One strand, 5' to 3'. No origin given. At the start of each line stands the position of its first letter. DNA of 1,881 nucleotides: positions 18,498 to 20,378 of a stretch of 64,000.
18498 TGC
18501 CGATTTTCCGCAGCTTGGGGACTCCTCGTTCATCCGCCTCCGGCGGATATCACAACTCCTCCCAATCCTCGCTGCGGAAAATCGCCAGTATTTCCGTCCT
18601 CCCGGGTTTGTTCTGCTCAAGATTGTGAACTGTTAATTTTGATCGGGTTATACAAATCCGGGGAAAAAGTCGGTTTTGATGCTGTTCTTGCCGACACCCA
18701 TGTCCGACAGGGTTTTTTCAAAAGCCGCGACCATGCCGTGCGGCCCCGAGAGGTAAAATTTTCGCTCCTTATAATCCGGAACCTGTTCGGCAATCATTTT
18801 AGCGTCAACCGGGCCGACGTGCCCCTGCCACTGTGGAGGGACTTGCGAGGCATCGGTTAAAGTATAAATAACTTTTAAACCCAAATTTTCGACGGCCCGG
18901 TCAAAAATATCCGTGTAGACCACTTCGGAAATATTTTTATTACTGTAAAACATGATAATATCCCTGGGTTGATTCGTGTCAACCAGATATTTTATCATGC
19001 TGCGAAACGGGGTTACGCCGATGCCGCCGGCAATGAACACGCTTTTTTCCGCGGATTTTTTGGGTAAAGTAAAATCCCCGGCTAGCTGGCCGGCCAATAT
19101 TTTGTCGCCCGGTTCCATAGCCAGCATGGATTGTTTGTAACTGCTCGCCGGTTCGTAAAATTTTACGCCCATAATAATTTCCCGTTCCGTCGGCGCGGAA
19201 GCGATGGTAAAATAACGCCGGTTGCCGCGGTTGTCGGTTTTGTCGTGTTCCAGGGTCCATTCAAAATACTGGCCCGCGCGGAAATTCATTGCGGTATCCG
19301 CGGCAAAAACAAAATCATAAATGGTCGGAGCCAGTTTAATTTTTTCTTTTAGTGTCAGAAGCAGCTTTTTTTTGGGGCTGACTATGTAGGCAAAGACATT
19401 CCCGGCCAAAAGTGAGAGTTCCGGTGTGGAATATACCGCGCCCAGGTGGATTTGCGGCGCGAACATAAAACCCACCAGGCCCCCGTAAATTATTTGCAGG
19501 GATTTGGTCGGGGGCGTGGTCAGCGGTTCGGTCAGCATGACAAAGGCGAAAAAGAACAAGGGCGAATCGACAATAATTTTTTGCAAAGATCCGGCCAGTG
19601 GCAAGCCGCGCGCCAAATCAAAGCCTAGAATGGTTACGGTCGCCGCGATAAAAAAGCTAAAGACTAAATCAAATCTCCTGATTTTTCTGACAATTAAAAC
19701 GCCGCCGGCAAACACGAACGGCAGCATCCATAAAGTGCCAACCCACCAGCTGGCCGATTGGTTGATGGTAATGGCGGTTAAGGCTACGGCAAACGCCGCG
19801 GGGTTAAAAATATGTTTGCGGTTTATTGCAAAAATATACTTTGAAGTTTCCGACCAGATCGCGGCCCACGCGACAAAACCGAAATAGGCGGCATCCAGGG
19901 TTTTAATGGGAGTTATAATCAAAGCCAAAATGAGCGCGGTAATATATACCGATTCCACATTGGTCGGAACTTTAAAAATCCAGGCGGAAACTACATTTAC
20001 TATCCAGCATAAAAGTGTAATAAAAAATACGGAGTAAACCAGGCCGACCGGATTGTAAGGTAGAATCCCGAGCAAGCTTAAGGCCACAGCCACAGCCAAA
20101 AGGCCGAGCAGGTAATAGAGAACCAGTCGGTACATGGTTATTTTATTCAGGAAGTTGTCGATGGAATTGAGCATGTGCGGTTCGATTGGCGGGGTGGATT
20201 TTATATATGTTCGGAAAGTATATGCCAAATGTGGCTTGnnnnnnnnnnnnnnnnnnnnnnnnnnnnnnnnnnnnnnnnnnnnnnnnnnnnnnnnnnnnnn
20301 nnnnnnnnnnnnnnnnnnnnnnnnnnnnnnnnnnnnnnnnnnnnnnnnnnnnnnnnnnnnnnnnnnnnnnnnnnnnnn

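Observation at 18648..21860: RnfD/NqrB-like membrane domain fused to an FNR-type reductase, adjacent to two exported FMN-binding-domain proteins with flavinylation-type SGAT(S/T) motifs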

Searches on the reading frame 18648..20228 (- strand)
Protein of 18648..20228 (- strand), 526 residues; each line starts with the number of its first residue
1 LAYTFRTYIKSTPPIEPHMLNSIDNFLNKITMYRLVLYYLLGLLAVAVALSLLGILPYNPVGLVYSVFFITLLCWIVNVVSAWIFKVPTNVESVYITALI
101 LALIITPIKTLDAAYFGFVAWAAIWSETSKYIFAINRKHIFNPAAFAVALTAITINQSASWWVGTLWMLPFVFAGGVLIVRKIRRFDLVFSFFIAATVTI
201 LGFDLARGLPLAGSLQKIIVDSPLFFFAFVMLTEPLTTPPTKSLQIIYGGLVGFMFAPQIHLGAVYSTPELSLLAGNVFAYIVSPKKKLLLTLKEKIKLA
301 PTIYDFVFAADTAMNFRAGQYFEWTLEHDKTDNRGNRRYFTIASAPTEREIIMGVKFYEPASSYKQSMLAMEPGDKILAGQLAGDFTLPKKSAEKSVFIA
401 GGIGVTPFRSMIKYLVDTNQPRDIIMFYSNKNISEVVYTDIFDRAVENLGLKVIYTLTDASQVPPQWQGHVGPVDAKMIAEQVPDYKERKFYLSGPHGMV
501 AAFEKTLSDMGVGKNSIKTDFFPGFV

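Call 3: search_protein_families(library=pfam, proteins=[window:18648-20228:-], max_evalue=0.01)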
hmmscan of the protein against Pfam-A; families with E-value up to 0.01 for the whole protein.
window:18648-20228:- (526 aa): 2 families
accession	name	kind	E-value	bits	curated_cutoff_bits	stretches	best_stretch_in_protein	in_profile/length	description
PF00175.26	NAD_binding_1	-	2.7e-15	57.4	22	1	398-504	1-108/109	Oxidoreductase NAD-binding domain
PF03116.20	NQR2_RnfD_RnfE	-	2.5e-06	27.5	27.7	1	168-282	175-285/296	NQR2, RnfD, RnfE family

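Call 4: search_protein_families(library=ncbifam, proteins=[window:18648-20228:-], max_evalue=0.01)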
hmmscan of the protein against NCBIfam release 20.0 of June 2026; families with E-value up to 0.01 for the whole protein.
window:18648-20228:- (526 aa): 23 families
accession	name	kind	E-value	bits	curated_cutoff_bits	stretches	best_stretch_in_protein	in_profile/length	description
NF009805.0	PRK13289.1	equivalog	9.5e-26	90.6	432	1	294-522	160-392/399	NO-inducible flavohemoprotein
NF058606.1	GlBtMonoRdsGbcB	equivalog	3.2e-20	72.3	500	1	302-513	27-238/362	glycine betaine monooxygenase reductase subunit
NF005963.0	PRK08051.1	equivalog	2.7e-19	69.4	230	1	298-522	13-230/233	NAD(P)H-flavin reductase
NF007964.0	PRK10684.1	equivalog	2e-17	63.2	383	1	300-522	21-237/333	NADH oxidoreductase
TIGR02160.1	PA_CoA_Oxy5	hypoth_equivalog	4.3e-15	55.4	420.8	1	313-522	30-241/352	1,2-phenylacetyl-CoA epoxidase subunit PaaE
NF045803.1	MethMoxFADbindMmoC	equivalog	4.8e-15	55.2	500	1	311-519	135-337/343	aromatic/alkene monooxygenase hydroxylase FAD-binding subunit MmoC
TIGR01941.1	nqrF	equivalog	1.1e-14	54.3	295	1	341-522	210-403/405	NADH:ubiquinone reductase (Na(+)-transporting) subunit F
NF040810.1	BenC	equivalog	2e-14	53.5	430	1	308-519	124-327/333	benzoate 1,2-dioxygenase electron transfer component BenC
NF052252.1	flav_redu_LuxG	exception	3.2e-14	52.6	340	1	298-507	10-213/232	flavin mononucleotide reductase LuxG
NF008822.0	PRK11872.1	equivalog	1.1e-08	34.5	402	1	312-517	133-330/341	anthranilate 1,2-dioxygenase electron transfer component AntC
NF040830.1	sulfhyd_ShyC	equivalog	6e-08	32.2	600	1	340-440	57-155/288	NAD(P)-dependent hydrogenase/sulfhydrogenase 2 subunit gamma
NF006220.0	PRK08345.1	subfamily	3e-07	30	395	1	367-510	86-239/294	cytochrome-c3 hydrogenase subunit gamma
TIGR02911.1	sulfite_red_B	equivalog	1.3e-06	27.7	288.6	1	370-517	75-219/261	anaerobic sulfite reductase subunit AsrB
NF000796.0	PRK00054.1-1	equivalog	2.8e-06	26.8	224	1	290-507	5-189/254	dihydroorotate dehydrogenase electron transfer subunit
NF004862.0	PRK06222.1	subfamily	8.4e-05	22.2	220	1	294-511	5-204/281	sulfide/dihydroorotate dehydrogenase-like FAD/NAD-binding protein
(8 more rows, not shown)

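Call 6: find_homologous_proteins(query=window:18648-20228:-, max_evalue=0.00001)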
Query window:18648-20228:- (526 aa): 7999 proteins with E <= 0.00001 among 8000 candidates; the best 120 are listed.
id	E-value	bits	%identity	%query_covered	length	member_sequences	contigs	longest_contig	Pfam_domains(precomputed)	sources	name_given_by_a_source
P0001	0.0e+0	1102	100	94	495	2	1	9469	PF00175.27,PF03116.21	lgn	-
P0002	1.3e-275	933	80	97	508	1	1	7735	PF00175.27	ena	-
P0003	6.8e-273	924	79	97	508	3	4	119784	PF00175.27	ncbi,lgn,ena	-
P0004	7.5e-271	917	81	94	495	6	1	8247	PF00175.27,PF03116.21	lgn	-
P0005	1.0e-269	914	79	96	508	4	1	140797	PF00175.27,PF03116.21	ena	-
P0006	7.0e-269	911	80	94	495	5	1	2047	PF00175.27,PF03116.21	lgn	-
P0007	7.0e-262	888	78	94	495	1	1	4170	PF00175.27,PF03116.21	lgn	-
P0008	3.4e-258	876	78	90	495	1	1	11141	PF00175.27,PF03116.21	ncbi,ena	-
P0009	1.1e-252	857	74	96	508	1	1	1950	PF00175.27,PF03116.21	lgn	-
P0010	6.5e-243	825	70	97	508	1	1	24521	PF00175.27,PF03116.21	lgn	-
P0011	1.8e-242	824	73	94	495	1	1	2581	PF00175.27,PF03116.21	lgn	-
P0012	5.3e-242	822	71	97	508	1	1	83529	PF00175.27,PF03116.21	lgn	-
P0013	5.8e-238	809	68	97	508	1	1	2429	PF00175.27,PF03116.21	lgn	-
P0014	2.3e-231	787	67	97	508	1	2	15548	PF00175.27,PF03116.21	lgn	-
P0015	7.9e-225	766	65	97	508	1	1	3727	PF00175.27,PF03116.21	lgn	-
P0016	2.1e-222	758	65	97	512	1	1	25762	PF00175.27,PF03116.21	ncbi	-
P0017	6.3e-219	746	65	96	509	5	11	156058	PF00175.27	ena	-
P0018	6.1e-215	733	63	96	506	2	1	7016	PF00175.27,PF03116.21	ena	-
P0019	1.3e-211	722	62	96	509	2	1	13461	PF00175.27,PF03116.21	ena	-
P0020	2.8e-210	717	62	96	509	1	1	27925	PF00175.27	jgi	jgi:glycine betaine catabolism B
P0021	7.1e-210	716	61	97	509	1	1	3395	PF00175.27,PF03116.21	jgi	jgi:ferredoxin-NADP reductase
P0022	7.5e-210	716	62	96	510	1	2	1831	PF00175.27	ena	-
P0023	3.5e-209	714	62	96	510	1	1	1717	PF00175.27,PF03116.21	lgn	-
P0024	4.3e-209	714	62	96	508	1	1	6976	PF00175.27,PF03116.21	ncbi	-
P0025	1.3e-206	705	60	96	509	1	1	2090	PF00175.27,PF03116.21,PF08030.18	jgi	jgi:ferredoxin-NADP reductase/Na+-translocating ferredoxin:NAD+ oxidoreductase RnfD subunit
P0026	1.6e-206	705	62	94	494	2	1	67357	PF00175.27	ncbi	-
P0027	3.6e-206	704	61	96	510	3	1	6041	PF00175.27,PF03116.21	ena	-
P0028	4.3e-206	704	60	97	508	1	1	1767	PF00175.27,PF03116.21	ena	-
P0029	7.2e-206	703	62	96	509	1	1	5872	PF00175.27,PF03116.21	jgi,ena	-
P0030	1.0e-205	702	62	96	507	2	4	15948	PF00175.27,PF03116.21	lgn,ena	-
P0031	3.4e-205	701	61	96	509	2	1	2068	PF00175.27,PF03116.21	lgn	-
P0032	6.0e-205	700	65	91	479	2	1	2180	PF00175.27,PF03116.21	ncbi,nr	ncbi:MAG TPA: RnfABCDGE type electron transport complex subunit D, partial [Patescibacteria group ba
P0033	6.9e-205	700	61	96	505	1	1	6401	PF00175.27,PF03116.21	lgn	-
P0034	1.0e-204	699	61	96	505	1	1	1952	PF00175.27,PF03116.21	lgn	-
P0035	3.0e-204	698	60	96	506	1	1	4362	PF00175.27,PF03116.21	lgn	-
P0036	8.3e-204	696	61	96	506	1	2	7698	PF00175.27,PF03116.21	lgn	-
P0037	9.0e-204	696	62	96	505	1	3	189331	PF00175.27,PF03116.21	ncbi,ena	-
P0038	1.6e-203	695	60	97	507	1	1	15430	PF00175.27,PF03116.21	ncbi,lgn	-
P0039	1.8e-203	695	61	97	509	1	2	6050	PF00175.27,PF03116.21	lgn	-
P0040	1.9e-203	695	59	96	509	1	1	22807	PF00175.27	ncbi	-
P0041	3.8e-203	694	62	97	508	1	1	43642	PF00175.27,PF03116.21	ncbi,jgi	jgi:ferredoxin-NADP reductase/Na+-translocating ferredoxin:NAD+ oxidoreductase RnfD subunit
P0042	4.1e-203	694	61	97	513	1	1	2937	PF00175.27,PF03116.21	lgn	-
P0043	7.0e-203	693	59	96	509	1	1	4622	PF00175.27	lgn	-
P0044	1.6e-202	692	63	94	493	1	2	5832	PF00175.27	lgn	-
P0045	1.6e-202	692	61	96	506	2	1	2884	PF00175.27,PF00970.31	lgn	-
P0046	1.7e-202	692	60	96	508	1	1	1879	PF00175.27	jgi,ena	-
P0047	2.3e-202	691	60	97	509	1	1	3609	PF00175.27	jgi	-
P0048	2.7e-202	691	59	96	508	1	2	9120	PF00175.27,PF03116.21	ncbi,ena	-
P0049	3.3e-202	691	60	96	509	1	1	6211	PF00175.27,PF03116.21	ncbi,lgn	-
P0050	4.9e-202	690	59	96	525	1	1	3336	PF00175.27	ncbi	-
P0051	6.2e-202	690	61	96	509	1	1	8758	PF00175.27,PF03116.21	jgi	jgi:ferredoxin-NADP reductase/Na+-translocating ferredoxin:NAD+ oxidoreductase RnfD subunit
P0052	1.4e-201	689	60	97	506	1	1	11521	PF00175.27,PF03116.21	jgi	jgi:ferredoxin-NADP reductase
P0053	1.5e-201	689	59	96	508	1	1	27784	PF00175.27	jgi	jgi:ferredoxin-NADP reductase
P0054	2.3e-201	688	60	96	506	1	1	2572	PF00175.27,PF03116.21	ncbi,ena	-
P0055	1.1e-200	686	58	96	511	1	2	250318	PF00175.27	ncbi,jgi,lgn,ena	-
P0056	3.2e-200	684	60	96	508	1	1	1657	PF00175.27,PF03116.21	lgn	-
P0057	4.1e-200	684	61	96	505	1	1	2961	PF00175.27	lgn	-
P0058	7.1e-200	683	60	97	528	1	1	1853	PF00175.27,PF03116.21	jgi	-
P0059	1.0e-199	683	59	96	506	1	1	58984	PF00175.27,PF03116.21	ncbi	ncbi:MAG: RnfABCDGE type electron transport complex subunit D [Chloroflexota bacterium]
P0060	1.2e-199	682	61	96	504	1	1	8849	PF00175.27,PF03116.21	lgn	-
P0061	1.5e-199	682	60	96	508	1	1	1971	PF00175.27,PF03116.21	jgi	jgi:ferredoxin-NADP reductase/Na+-translocating ferredoxin:NAD+ oxidoreductase RnfD subunit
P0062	1.8e-199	682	59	96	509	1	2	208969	PF00175.27,PF03116.21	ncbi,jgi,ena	-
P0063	1.8e-199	682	59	96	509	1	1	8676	PF00175.27,PF03116.21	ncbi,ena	-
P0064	2.6e-199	681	59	96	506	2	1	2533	PF00175.27,PF03116.21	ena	-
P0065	6.1e-199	680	57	96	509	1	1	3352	PF00175.27,PF03116.21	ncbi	-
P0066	6.2e-199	680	61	95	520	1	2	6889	PF00175.27,PF03116.21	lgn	-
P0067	6.8e-199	680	61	96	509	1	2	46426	PF00175.27,PF03116.21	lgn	-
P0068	7.3e-199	680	60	96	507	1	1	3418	PF00175.27,PF03116.21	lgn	-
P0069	1.0e-198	679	59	96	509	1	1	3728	PF00175.27,PF03116.21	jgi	jgi:ferredoxin-NADP reductase/Na+-translocating ferredoxin:NAD+ oxidoreductase RnfD subunit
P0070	3.6e-198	678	60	97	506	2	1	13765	PF00175.27,PF03116.21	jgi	-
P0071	3.7e-198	678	59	96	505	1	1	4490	PF00175.27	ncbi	-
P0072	4.9e-198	677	59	96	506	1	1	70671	PF00175.27,PF03116.21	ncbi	ncbi:MAG: FAD-dependent oxidoreductase [Aggregatilineales bacterium]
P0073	5.4e-198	677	60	96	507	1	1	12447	PF00175.27,PF03116.21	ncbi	-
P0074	6.6e-198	677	62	90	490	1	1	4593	PF00175.27,PF03116.21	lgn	-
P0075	6.7e-198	677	59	97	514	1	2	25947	PF00175.27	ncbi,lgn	-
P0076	7.2e-198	677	60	96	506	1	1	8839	PF00175.27,PF03116.21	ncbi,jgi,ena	jgi:ferredoxin-NADP reductase/Na+-translocating ferredoxin:NAD+ oxidoreductase RnfD subunit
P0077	7.3e-198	677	59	96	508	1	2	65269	PF00175.27,PF03116.21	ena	-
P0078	8.1e-198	676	60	91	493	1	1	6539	PF00175.27,PF03116.21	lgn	-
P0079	8.2e-198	676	61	96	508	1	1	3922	PF00175.27,PF03116.21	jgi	jgi:ferredoxin-NADP reductase/Na+-translocating ferredoxin:NAD+ oxidoreductase RnfD subunit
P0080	9.9e-198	676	60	96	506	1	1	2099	PF00175.27,PF03116.21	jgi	jgi:ferredoxin-NADP reductase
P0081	1.1e-197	676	59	96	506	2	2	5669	PF00175.27,PF03116.21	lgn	-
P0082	1.5e-197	676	61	96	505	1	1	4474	PF00175.27,PF03116.21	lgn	-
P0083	1.7e-197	675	58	96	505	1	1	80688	PF00175.27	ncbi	-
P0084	1.7e-197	675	60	96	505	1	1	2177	PF00175.27,PF03116.21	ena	-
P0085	2.2e-197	675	59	96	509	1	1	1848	PF00175.27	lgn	-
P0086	2.5e-197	675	61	96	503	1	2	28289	PF00175.27,PF03116.21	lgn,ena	-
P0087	2.7e-197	675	60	97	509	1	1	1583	PF00175.27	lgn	-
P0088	2.7e-197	675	59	97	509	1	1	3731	PF00175.27,PF03116.21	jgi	jgi:ferredoxin-NADP reductase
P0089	3.6e-197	674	60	97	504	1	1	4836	PF00175.27,PF03116.21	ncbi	-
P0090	4.3e-197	674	57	96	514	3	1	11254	PF00175.27,PF03116.21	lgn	-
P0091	4.5e-197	674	57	96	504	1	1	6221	PF00175.27,PF03116.21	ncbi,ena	-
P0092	4.9e-197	674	59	96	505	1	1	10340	PF00175.27,PF03116.21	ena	-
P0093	5.3e-197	674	59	96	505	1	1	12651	PF00175.27,PF03116.21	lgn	-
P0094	5.5e-197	674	60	96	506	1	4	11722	PF00175.27,PF03116.21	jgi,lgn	-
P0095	5.8e-197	674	59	96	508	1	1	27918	PF00175.27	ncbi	-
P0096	6.0e-197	674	60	94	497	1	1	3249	PF00175.27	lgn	-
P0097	6.2e-197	673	59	96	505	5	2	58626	PF00175.27,PF03116.21,PF08030.18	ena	-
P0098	6.7e-197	673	60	96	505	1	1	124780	PF00175.27,PF03116.21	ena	-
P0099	7.0e-197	673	58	96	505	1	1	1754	PF00175.27,PF03116.21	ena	-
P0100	7.2e-197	673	58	97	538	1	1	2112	PF00175.27,PF03116.21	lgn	-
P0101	7.5e-197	673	59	96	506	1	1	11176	PF00175.27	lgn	-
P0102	8.9e-197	673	60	96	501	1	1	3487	PF00175.27,PF03116.21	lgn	-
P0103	1.1e-196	673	59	94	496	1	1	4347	PF00175.27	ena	-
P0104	2.0e-196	672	58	96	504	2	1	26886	PF00175.27,PF03116.21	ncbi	-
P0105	2.8e-196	671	59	96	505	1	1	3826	PF00175.27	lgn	-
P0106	3.3e-196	671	59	97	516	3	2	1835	PF00175.27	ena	-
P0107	3.5e-196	671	59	96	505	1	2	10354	PF00175.27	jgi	jgi:ferredoxin-NADP reductase/Na+-translocating ferredoxin:NAD+ oxidoreductase RnfD subunit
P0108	3.7e-196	671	60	97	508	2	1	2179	PF00175.27,PF03116.21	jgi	jgi:ferredoxin-NADP reductase/Na+-translocating ferredoxin:NAD+ oxidoreductase RnfD subunit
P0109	3.8e-196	671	59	96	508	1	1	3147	PF00175.27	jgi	jgi:ferredoxin-NADP reductase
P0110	4.3e-196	671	59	97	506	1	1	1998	PF00175.27,PF03116.21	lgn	-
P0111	4.7e-196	671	59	96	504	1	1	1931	PF00175.27,PF03116.21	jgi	-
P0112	6.8e-196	670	59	96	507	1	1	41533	PF00175.27,PF03116.21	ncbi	-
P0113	7.3e-196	670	60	94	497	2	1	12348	PF00175.27,PF03116.21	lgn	-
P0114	7.5e-196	670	61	96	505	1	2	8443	PF00175.27,PF03116.21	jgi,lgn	-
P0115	8.0e-196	670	58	96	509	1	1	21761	PF00175.27,PF03116.21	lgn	-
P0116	1.6e-195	669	60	97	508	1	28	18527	PF00175.27,PF03116.21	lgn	-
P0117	2.0e-195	669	58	97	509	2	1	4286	PF00175.27,PF03116.21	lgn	-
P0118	2.1e-195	668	57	96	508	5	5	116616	PF00175.27,PF03116.21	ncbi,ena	-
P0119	2.3e-195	668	59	97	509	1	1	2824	PF00175.27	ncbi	-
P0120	3.0e-195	668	58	96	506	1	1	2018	PF00175.27,PF03116.21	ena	-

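Call 18: find_encoding_contigs(protein=P0001, flank=10000, max_places=4)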
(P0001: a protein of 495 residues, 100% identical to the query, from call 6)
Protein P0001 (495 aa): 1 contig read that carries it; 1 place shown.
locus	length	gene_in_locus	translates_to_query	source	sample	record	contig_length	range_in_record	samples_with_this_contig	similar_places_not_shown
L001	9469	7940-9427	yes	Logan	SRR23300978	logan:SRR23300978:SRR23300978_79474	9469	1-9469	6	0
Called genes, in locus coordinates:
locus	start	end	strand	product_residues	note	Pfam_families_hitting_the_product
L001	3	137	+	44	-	?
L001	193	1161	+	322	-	PF02661:Fic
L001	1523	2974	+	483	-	PF13687:DUF4153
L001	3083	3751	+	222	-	PF00072:Response_reg, PF00486:Trans_reg_C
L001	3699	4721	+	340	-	PF00512:HisKA, PF02518:HATPase_c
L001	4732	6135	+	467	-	PF13360:PQQ_2 (faint)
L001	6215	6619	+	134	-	PF04205:FMN_bind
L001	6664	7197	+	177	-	PF08239:SH3_3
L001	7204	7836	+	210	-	PF04205:FMN_bind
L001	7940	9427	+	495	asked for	PF03116:NQR2_RnfD_RnfE (weak), PF00175:NAD_binding_1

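Call 19: find_encoding_contigs(protein=P0003, flank=10000, max_places=3)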
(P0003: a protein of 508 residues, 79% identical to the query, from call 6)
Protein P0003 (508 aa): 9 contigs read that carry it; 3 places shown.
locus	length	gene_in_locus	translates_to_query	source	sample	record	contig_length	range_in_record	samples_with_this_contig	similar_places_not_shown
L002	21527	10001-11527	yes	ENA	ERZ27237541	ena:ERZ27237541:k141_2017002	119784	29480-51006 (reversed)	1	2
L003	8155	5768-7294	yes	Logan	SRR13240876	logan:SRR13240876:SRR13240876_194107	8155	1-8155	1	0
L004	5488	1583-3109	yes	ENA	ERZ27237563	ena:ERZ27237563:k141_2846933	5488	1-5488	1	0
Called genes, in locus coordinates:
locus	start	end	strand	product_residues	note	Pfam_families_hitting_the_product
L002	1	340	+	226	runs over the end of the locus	PF00005:ABC_tran, PF02463:SMC_N (faint)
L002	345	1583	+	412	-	PF12704:MacB_PCD, PF02687:FtsX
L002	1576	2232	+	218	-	PF14360:PAP2_C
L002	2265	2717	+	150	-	PF18914:DUF5666 (weak)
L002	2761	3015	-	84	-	-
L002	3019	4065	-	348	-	PF04240:Caroten_synth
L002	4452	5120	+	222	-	PF00072:Response_reg, PF00486:Trans_reg_C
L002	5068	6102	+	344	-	PF00512:HisKA, PF02518:HATPase_c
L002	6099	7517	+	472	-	PF13360:PQQ_2 (faint)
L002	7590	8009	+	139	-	PF04205:FMN_bind (weak)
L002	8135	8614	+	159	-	PF08239:SH3_3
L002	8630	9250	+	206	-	-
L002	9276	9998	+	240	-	PF02424:ApbE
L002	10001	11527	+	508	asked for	PF00175:NAD_binding_1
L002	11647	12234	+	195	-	-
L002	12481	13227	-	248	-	-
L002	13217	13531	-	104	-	-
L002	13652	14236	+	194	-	PF09335:VTT_dom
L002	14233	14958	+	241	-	PF00535:Glycos_transf_2, PF10111:Glyco_tranf_2_2 (weak), PF13641:Glyco_tranf_2_3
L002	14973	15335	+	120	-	-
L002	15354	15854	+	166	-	-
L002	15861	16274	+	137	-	-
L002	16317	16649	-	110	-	PF04193:PQ-loop (weak)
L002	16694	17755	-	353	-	PF03951:Gln-synt_N, PF00120:Gln-synt_C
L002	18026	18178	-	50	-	-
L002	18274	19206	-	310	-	PF00294:PfkB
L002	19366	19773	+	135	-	-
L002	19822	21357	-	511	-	PF14010:PEPcase_2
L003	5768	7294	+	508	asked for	PF00175:NAD_binding_1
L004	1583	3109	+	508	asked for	PF00175:NAD_binding_1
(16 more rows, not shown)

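Call 20: find_encoding_contigs(protein=P0005, flank=10000, max_places=3)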
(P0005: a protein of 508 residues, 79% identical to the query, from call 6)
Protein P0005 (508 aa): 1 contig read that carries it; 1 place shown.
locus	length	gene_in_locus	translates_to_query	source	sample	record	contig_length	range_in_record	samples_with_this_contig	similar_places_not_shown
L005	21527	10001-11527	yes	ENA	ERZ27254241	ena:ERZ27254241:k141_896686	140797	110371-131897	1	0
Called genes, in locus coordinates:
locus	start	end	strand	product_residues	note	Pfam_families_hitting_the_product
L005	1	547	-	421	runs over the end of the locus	PF01566:Nramp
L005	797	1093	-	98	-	PF04020:Phage_holin_4_2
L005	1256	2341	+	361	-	PF00390:malic, PF03949:Malic_M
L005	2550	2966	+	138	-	PF12802:MarR_2, PF01047:MarR, PF13463:HTH_27 (weak), PF01325:Fe_dep_repress (weak)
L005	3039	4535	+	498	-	PF25984:BSH_YknX (faint), PF25881:HH_YBHG (faint), PF25989:YknX_C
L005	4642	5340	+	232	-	PF25990:Beta-barrel_YknX (weak)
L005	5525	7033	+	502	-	PF07690:MFS_1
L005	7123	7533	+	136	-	PF04205:FMN_bind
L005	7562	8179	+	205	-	PF08239:SH3_3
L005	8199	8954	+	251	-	PF04205:FMN_bind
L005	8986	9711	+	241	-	PF02424:ApbE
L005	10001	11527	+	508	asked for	PF03116:NQR2_RnfD_RnfE (weak), PF00175:NAD_binding_1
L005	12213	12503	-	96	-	-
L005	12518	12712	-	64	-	-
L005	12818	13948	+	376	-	PF13231:PMT_2 (weak)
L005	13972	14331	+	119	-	-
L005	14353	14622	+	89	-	PF00805:Pentapeptide, PF13599:Pentapeptide_4, PF25296:Decapeptide (weak), PF00805:Pentapeptide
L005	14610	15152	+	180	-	PF00293:NUDIX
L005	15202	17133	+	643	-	PF07690:MFS_1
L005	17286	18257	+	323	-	PF02463:SMC_N (weak), PF13175:AAA_15 (faint), PF00005:ABC_tran, PF13304:AAA_21, PF13732:DrrA1-3_C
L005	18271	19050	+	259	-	PF01061:ABC2_membrane, PF12698:ABC2_membrane_3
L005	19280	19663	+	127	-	PF00903:Glyoxalase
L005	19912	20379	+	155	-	PF05973:Gp49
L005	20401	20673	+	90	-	PF13744:HTH_37, PF13560:HTH_31, PF01381:HTH_3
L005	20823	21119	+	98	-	-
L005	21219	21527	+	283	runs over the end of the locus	PF00248:Aldo_ket_red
